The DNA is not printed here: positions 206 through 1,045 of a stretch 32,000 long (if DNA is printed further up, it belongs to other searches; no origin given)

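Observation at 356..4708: AT-rich, HIP1-free NACHT/STAND gene with an unassignable N-terminal domain as island cargo: candidate novel NLR-like defence gene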

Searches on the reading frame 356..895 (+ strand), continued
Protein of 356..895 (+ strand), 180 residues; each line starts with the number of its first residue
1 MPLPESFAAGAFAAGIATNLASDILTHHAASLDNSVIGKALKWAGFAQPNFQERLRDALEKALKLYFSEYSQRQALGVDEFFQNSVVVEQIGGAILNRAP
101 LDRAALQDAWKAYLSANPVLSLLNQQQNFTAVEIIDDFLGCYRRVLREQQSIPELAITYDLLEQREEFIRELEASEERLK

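Call 83: search_protein_families(library=pfam, proteins=[L012:3-254:+, L012:5529-5720:-, P0070, P0074, P0100, P0106, P0087, P0090, P0097], max_evalue=0.5)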
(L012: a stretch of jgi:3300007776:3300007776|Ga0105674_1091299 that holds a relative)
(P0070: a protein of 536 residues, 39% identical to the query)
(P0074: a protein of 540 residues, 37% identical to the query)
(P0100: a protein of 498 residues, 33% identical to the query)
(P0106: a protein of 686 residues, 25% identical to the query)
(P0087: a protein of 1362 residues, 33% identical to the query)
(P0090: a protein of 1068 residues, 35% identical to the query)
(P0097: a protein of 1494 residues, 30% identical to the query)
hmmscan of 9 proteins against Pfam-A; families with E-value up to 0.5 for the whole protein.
L012:3-254:+ (83 aa): 0 families

L012:5529-5720:- (63 aa): 1 family
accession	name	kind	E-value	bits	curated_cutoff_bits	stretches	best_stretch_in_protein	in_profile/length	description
PF01006.25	HCV_NS4a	-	0.14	12.3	27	1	1-25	7-35/55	Hepatitis C virus non-structural protein NS4a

P0070 (536 aa): 0 families

P0074 (540 aa): 1 family
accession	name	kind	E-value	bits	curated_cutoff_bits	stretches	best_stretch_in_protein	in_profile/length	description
PF10137.14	CAP12-PCTIR_TIR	-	0.04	14.4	24.7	0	298-337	70-93/119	CAP12/Pycsar effector protein, TIR domain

P0100 (498 aa): 3 families
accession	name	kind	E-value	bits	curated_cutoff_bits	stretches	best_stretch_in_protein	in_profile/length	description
PF13289.12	SIR2_2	-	0.00021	21.8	24.5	1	333-433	2-94/141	SIR2-like domain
PF01480.22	PWI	-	0.066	14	22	1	81-118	17-53/72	PWI domain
PF18039.7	UBA_6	-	0.11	13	23.5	0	298-329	14-42/42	UBA-like domain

P0106 (686 aa): 5 families
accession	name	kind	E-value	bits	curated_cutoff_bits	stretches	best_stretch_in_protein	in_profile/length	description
PF00498.31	FHA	-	2e-11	44.6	20.7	1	558-619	2-64/67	FHA domain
PF05014.21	Nuc_deoxyrib_tr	-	0.045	14.3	28.8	1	269-312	57-102/117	Nucleoside 2-deoxyribosyltransferase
PF04344.18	CheZ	-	0.067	13.5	30.7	1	156-261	89-191/203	Chemotaxis phosphatase, CheZ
PF19975.5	DO-GTPase1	-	0.076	12.7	27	1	188-235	144-191/271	Double-GTPase 1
PF07510.16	GmrSD_C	-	0.2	12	23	0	576-627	70-118/138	GmrSD restriction endonucleases, C-terminal domain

P0087 (1362 aa): 4 families
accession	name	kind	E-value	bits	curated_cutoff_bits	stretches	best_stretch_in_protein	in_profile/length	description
PF13424.12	TPR_12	-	0.0037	17.8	30.1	0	921-976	9-64/77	Tetratricopeptide repeat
PF07719.23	TPR_2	-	0.015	15.8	27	0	962-979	6-23/34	Tetratricopeptide repeat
PF13176.12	TPR_7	-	0.15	12.7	27.9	0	962-978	4-20/36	Tetratricopeptide repeat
PF17874.7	TPR_MalT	-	0.16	11.7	45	0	885-979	211-302/336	MalT-like TPR region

P0090 (1068 aa): 33 families (the best 25 are shown)
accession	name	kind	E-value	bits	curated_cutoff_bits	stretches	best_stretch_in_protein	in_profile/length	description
PF03781.23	FGE-sulfatase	-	2e-44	152.6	23.3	1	796-1064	7-254/255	Sulfatase-modifying factor enzyme 1-like domain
PF24883.2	NPHP3_N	-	1.1e-10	42.3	24.8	1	307-447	22-164/164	Nephrocystin 3, N-terminal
PF05729.18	NACHT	-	1.8e-08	34.8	26.7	1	309-478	2-161/167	NACHT domain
PF20720.3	nSTAND3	-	2.7e-07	30.8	27.2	1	299-355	9-64/155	Novel STAND NTPase 3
PF00004.35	AAA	-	1.2e-05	26.2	21.2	1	310-449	1-109/131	ATPase family associated with various cellular activities (AAA)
PF00931.28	NB-ARC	-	1.4e-05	24.9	23.5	1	308-460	19-148/248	NB-ARC domain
PF20703.3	nSTAND1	-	3.4e-05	24.1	27.1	1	303-491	28-210/379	Novel STAND NTPase 1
PF13401.12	AAA_22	-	8.9e-05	23.3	27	1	310-416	8-97/130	AAA domain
PF13191.12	AAA_16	-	0.00018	22.5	32.6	1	309-417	26-146/167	AAA ATPase domain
PF13245.12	AAA_19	-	0.00019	22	25.1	1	299-335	3-39/134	AAA domain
PF01637.24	ATPase_2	-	0.00026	21.3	33.2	1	298-449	8-156/225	ATPase domain predominantly from Archaea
PF03266.21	NTPase_1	-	0.005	17.1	23.9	1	310-436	2-125/168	NTPase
PF13604.12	AAA_30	-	0.0094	16.1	27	1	299-335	8-46/191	AAA domain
PF02367.23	TsaE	-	0.014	15.8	26.6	1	304-334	18-48/128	Threonylcarbamoyl adenosine biosynthesis protein TsaE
PF13481.12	AAA_25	-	0.033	14.2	27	1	305-339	30-63/195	AAA domain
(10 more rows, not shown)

P0097 (1494 aa): 15 families
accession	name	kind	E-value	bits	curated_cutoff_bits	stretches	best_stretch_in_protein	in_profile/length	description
PF00004.35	AAA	-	5.4e-05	24.1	21.2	1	244-339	2-89/131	ATPase family associated with various cellular activities (AAA)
PF12775.13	AAA_7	-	0.00046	20.2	25.8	1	209-278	2-71/181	P-loop containing dynein motor region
PF24883.2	NPHP3_N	-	0.00051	20.7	24.8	1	228-268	11-50/164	Nephrocystin 3, N-terminal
PF13191.12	AAA_16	-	0.00085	20.3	32.6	1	238-286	24-64/167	AAA ATPase domain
PF25199.1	nSTAND_NTPase5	-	0.0047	17.2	34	1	215-325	14-112/145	Novel STAND NTPase 5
PF01656.29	CbiA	-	0.0073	16.7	25.4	1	250-397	9-54/125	CobQ/CobB/MinD/ParA nucleotide binding domain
PF20720.3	nSTAND3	-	0.032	14.3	27.2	1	238-283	15-58/155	Novel STAND NTPase 3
PF13401.12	AAA_22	-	0.041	14.7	27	1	242-286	7-33/130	AAA domain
PF04851.21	ResIII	-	0.059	13.7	22.5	0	238-295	21-80/164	Type III restriction enzyme, res subunit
PF13646.12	HEAT_2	-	0.063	14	27.7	0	1320-1370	13-58/88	HEAT repeats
PF15825.10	FAM25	-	0.087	13.6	27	1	141-171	8-38/65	FAM25 family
PF13604.12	AAA_30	-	0.089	13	27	1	239-274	17-52/191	AAA domain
PF03266.21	NTPase_1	-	0.13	12.5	23.9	1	248-285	7-44/168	NTPase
PF03205.20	MobB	-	0.16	12.3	26.6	0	245-278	4-37/133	Molybdopterin guanine dinucleotide synthesis protein B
PF07728.20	AAA_5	-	0.18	12.2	22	0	244-273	3-32/139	AAA domain (dynein-related subfamily)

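Call 88: search_protein_families(library=padloc, proteins=[P0061, L012:4013-5071:-, L012:2247-4001:-, L012:1749-2240:-, P0085, P0088, P0083, P0063], max_evalue=0.01)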
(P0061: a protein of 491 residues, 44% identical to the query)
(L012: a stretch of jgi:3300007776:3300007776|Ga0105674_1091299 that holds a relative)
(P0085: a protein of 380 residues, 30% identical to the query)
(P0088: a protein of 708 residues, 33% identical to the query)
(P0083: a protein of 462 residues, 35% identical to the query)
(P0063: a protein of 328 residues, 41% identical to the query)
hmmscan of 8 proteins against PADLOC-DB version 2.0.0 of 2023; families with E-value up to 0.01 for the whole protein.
P0061 (491 aa): 36 families (the best 25 are shown)
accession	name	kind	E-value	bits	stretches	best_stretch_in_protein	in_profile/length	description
PDLC00754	Effector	-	7.2e-34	115.2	1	301-489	77-266/598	Peptidase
PDLC00746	Effector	-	1.2e-33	114.7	1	279-488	181-387/389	Endonuclease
PDLC01997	SAVED1--SAVED_HNH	-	1.7e-32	111.3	1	308-488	198-367/368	-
PDLC00739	Effector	-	6.3e-31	106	1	307-489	202-376/378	Endonuclease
PDLC00747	Effector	-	2.4e-29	100.6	1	281-487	170-372/373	Endonuclease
PDLC00749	Effector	-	6.9e-28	95.8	1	309-488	219-393/395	Endonuclease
PDLC00736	Effector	-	2.6e-17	60.9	1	309-489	386-557/561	Endonuclease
PDLC00751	Effector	-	4.4e-17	60.3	1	296-489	318-512/530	Endonuclease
PDLC00740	Effector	-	4.6e-17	59.9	1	238-490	148-385/391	Endonuclease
PDLC02018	Effector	-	1.2e-16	58.4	1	282-490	2-203/498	SAVED_peptidaseM48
PDLC01998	SAVED1--SAVED_HNH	-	1.6e-16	58.2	1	293-485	297-486/506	-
PDLC00743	Effector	-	4.4e-16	57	1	309-476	208-375/384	Endonuclease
PDLC00676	Effector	-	2.7e-13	48.1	1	314-489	168-344/354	2TM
PDLC02003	SAVED2--SAVED_TM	-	2.6e-12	44.9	1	314-489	169-339/348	-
PDLC00742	Effector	-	3.6e-12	43.8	1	306-487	320-507/527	Endonuclease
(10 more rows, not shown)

L012:4013-5071:- (352 aa): 25 families
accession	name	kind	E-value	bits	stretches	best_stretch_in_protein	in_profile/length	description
PDLC00795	Cyclase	-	5.5e-120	398.5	1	1-352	1-340/340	oligonucleotide-cyclase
PDLC00774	Cyclase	-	2.1e-51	173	1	1-341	1-298/316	oligonucleotide-cyclase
PDLC00783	Cyclase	-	1.7e-25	87.8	1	2-340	2-320/349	oligonucleotide-cyclase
PDLC00824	Cyclase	-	4.6e-24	83.1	1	9-332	16-315/466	oligonucleotide-cyclase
PDLC00778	Cyclase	-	1.3e-22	78.3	1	1-198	1-193/455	oligonucleotide-cyclase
PDLC00799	Cyclase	-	3.5e-21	73.3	1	6-197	6-205/449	oligonucleotide-cyclase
PDLC00768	Cyclase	-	1.5e-15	54.9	2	160-331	204-347/380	oligonucleotide-cyclase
PDLC00798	Cyclase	-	3.3e-14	51.1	1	21-299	13-265/344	oligonucleotide-cyclase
PDLC00780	Cyclase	-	4.7e-14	50.3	2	49-179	45-184/388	oligonucleotide-cyclase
PDLC00775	Cyclase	-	1.6e-13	48.6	2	162-331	212-356/389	oligonucleotide-cyclase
PDLC00823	Cyclase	-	1.1e-11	43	1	4-198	5-175/285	oligonucleotide-cyclase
PDLC00781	Cyclase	-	7.6e-09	33.1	1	160-348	201-363/380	oligonucleotide-cyclase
PDLC00822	Cyclase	-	1.5e-07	29.1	1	3-109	2-102/375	oligonucleotide-cyclase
PDLC00770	Cyclase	-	3.2e-07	27.6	1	51-133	50-136/509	oligonucleotide-cyclase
PDLC00796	Cyclase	-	2.5e-06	25.1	1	4-200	3-182/432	oligonucleotide-cyclase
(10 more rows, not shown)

L012:2247-4001:- (584 aa): 32 families (the best 25 are shown)
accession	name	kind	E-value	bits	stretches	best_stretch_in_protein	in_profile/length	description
PDLC00837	E1-E2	-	8.5e-182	604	1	31-582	24-590/593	E1-E2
PDLC00834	E1-E2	-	1.6e-108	361.7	1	52-581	35-557/564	E1-E2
PDLC00831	E1-E2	-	4.8e-94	314.2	1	40-582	32-577/578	E1-E2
PDLC00843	E1-E2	-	2e-90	302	1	30-580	17-573/575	E1-E2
PDLC00846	E1-E2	-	1.1e-86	289.7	1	54-580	33-575/587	E1-E2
PDLC00850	E1-E2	-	6.7e-74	247.3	1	47-561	33-548/566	E1-E2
PDLC00825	E1-E2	-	1.6e-73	246.5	1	53-559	38-545/568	E1-E2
PDLC00836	E1-E2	-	2.3e-73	245.8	2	293-561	313-576/602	E1-E2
PDLC00845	E1-E2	-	3.1e-71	238.5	1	66-531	56-509/571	E1-E2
PDLC00838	E1-E2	-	9.9e-68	226.9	1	149-581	152-577/736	E1-E2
PDLC00853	E1-E2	-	1.3e-64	217.1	1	37-527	24-508/546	E1-E2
PDLC00830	E1-E2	-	7.5e-57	190.8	1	98-583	89-549/551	E1-E2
PDLC00849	E1-E2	-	1.5e-50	170.5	1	50-560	52-571/582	E1-E2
PDLC00842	E1-E2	-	2.5e-50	169.7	2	316-531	302-512/549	E1-E2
PDLC00856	E1-E2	-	7.4e-49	164.7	1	56-547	57-537/573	E1-E2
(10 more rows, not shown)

L012:1749-2240:- (163 aa): 28 families (the best 25 are shown)
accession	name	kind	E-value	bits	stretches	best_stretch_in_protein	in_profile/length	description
PDLC00896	JAB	-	8.3e-48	160.1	1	8-161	4-155/159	JAB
PDLC00903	JAB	-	5.5e-47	157.7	1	8-153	4-148/166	JAB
PDLC00902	JAB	-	1.4e-40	136.5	1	7-159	6-155/159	JAB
PDLC00887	JAB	-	2.7e-39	132.7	1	10-152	9-148/160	JAB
PDLC00894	JAB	-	1.6e-38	130.3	1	8-159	6-155/158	JAB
PDLC00909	JAB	-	4.1e-33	112.4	1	14-162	17-164/168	JAB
PDLC00908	JAB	-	3.6e-32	109.5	1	18-154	21-156/168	JAB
PDLC00901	JAB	-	1.1e-24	85.1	1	12-151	13-149/163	JAB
PDLC00891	JAB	-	5.7e-23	79.1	1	10-144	6-135/159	JAB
PDLC00838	E1-E2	-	3.1e-22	76.5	1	10-149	584-720/736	E1-E2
PDLC00890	JAB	-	5.3e-20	69.5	1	12-148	7-140/157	JAB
PDLC00898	JAB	-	1.5e-17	61.6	1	8-143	10-140/162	JAB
PDLC00888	JAB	-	2e-17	61.4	1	14-141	22-144/174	JAB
PDLC00905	JAB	-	2.4e-14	51.8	1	16-142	2-126/154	JAB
PDLC00895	JAB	-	4.1e-14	50.5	1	13-132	7-122/162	JAB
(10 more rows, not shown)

P0085 (380 aa): 3 families
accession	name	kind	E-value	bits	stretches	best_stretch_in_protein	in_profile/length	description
PDLC03957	bSEFIR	-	6.8e-07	27.4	1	250-287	54-91/412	-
PDLC05062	PDC-S66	-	6e-06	23.9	1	206-302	134-214/282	-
PDLC02012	SAVED5--SAVED_TIR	-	0.0064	13.6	0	239-288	15-63/404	-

P0088 (708 aa): 4 families
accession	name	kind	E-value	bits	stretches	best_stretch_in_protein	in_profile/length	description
PDLC02960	RT-Protease_XI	-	3.3e-15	54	1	169-356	303-487/506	single gene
PDLC02959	RT-Protease_XI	-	1.3e-13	48.7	1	170-358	307-490/510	single gene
PDLC02159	Avs1b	-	1.8e-13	46.8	1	198-311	4-119/1924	-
PDLC03855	LmuA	-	2.7e-10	38.1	1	198-354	5-175/425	-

P0083 (462 aa): 35 families (the best 25 are shown)
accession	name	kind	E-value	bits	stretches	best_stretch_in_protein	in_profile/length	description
PDLC04053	PD-T4-6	-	3.2e-42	143.1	1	200-459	5-267/311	-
PDLC04042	PD-T4-6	-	2e-41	140.6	1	202-461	7-270/292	-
PDLC04138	mad6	-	4.2e-40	136.3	1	176-451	21-302/659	mads_6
PDLC04047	PD-T4-6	-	2.6e-35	120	1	202-461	8-270/327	-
PDLC04060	PD-T4-6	-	4.7e-35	119.4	1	203-460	7-266/486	-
PDLC04054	PD-T4-6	-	6.1e-34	116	1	197-459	3-269/347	-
PDLC04052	PD-T4-6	-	1.3e-33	114.9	1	258-453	65-266/496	-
PDLC04061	PD-T4-6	-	4e-33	113.7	1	255-456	69-276/510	-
PDLC04057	PD-T4-6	-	4.1e-33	113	1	253-461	59-268/443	-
PDLC04043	PD-T4-6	-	7.9e-33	112.2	1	198-459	9-273/452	-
PDLC04041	PD-T4-6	-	9.6e-33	112.1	1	196-460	20-290/443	-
PDLC04039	PD-T4-6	-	6.5e-29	99.2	1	199-453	9-265/458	-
PDLC04040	PD-T4-6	-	1e-28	98.4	1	273-460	74-262/547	-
PDLC04048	PD-T4-6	-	3.7e-28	96.9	1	255-461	64-270/354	-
PDLC04055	PD-T4-6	-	4.2e-24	83.2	1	200-460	66-332/496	-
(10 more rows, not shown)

P0063 (328 aa): 0 families

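Call 92: find_encoding_contigs(protein=P0083, flank=8000, max_places=3)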
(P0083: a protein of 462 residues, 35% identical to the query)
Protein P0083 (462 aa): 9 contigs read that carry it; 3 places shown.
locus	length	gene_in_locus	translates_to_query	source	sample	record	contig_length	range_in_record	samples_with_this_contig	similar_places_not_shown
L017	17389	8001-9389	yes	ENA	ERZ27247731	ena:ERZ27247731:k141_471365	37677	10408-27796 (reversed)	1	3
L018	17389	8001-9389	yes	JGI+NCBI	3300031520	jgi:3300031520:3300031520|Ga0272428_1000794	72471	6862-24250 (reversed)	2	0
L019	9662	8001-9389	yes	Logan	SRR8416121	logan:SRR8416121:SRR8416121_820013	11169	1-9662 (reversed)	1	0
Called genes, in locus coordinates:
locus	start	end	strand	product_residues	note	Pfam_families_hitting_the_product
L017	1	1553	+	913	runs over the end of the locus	PF12161:HsdM_N, PF02384:N6_Mtase, PF07669:Eco57I (weak)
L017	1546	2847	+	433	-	PF01420:Methylase_S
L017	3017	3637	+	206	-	-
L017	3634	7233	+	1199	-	PF04313:HSDR_N, PF04851:ResIII, PF18766:SWI2_SNF2, PF22679:T1R_D3-like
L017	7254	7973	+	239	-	PF01863:YgjP-like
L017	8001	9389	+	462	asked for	PF00069:Pkinase, PF07714:PK_Tyr_Ser-Thr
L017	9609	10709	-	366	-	-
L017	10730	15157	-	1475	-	-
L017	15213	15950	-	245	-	-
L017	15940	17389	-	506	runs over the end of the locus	-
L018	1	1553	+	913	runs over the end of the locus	PF12161:HsdM_N, PF02384:N6_Mtase, PF07669:Eco57I (weak)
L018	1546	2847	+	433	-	PF01420:Methylase_S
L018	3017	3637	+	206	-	-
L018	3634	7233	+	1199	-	PF04313:HSDR_N, PF04851:ResIII, PF18766:SWI2_SNF2, PF22679:T1R_D3-like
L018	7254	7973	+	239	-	PF01863:YgjP-like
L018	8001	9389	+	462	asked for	PF00069:Pkinase, PF07714:PK_Tyr_Ser-Thr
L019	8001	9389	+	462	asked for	PF00069:Pkinase, PF07714:PK_Tyr_Ser-Thr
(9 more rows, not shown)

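Call 93: find_encoding_contigs(protein=P0089, flank=8000, max_places=3)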
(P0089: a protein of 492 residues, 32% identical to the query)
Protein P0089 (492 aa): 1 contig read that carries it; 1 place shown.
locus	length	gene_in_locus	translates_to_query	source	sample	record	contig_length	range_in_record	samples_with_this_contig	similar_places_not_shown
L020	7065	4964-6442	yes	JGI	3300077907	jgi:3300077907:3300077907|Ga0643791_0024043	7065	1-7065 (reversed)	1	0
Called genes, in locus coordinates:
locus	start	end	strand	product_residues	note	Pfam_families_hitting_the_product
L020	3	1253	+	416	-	?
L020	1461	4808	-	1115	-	PF13676:TIR_2, PF00931:NB-ARC, PF13401:AAA_22 (faint), PF00515:TPR_1 (faint), PF07719:TPR_2 (faint), PF13424:TPR_12, PF17874:TPR_MalT, PF13424:TPR_12, +9 more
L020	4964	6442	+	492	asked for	PF00069:Pkinase, PF07714:PK_Tyr_Ser-Thr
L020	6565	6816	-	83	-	-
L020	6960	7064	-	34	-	?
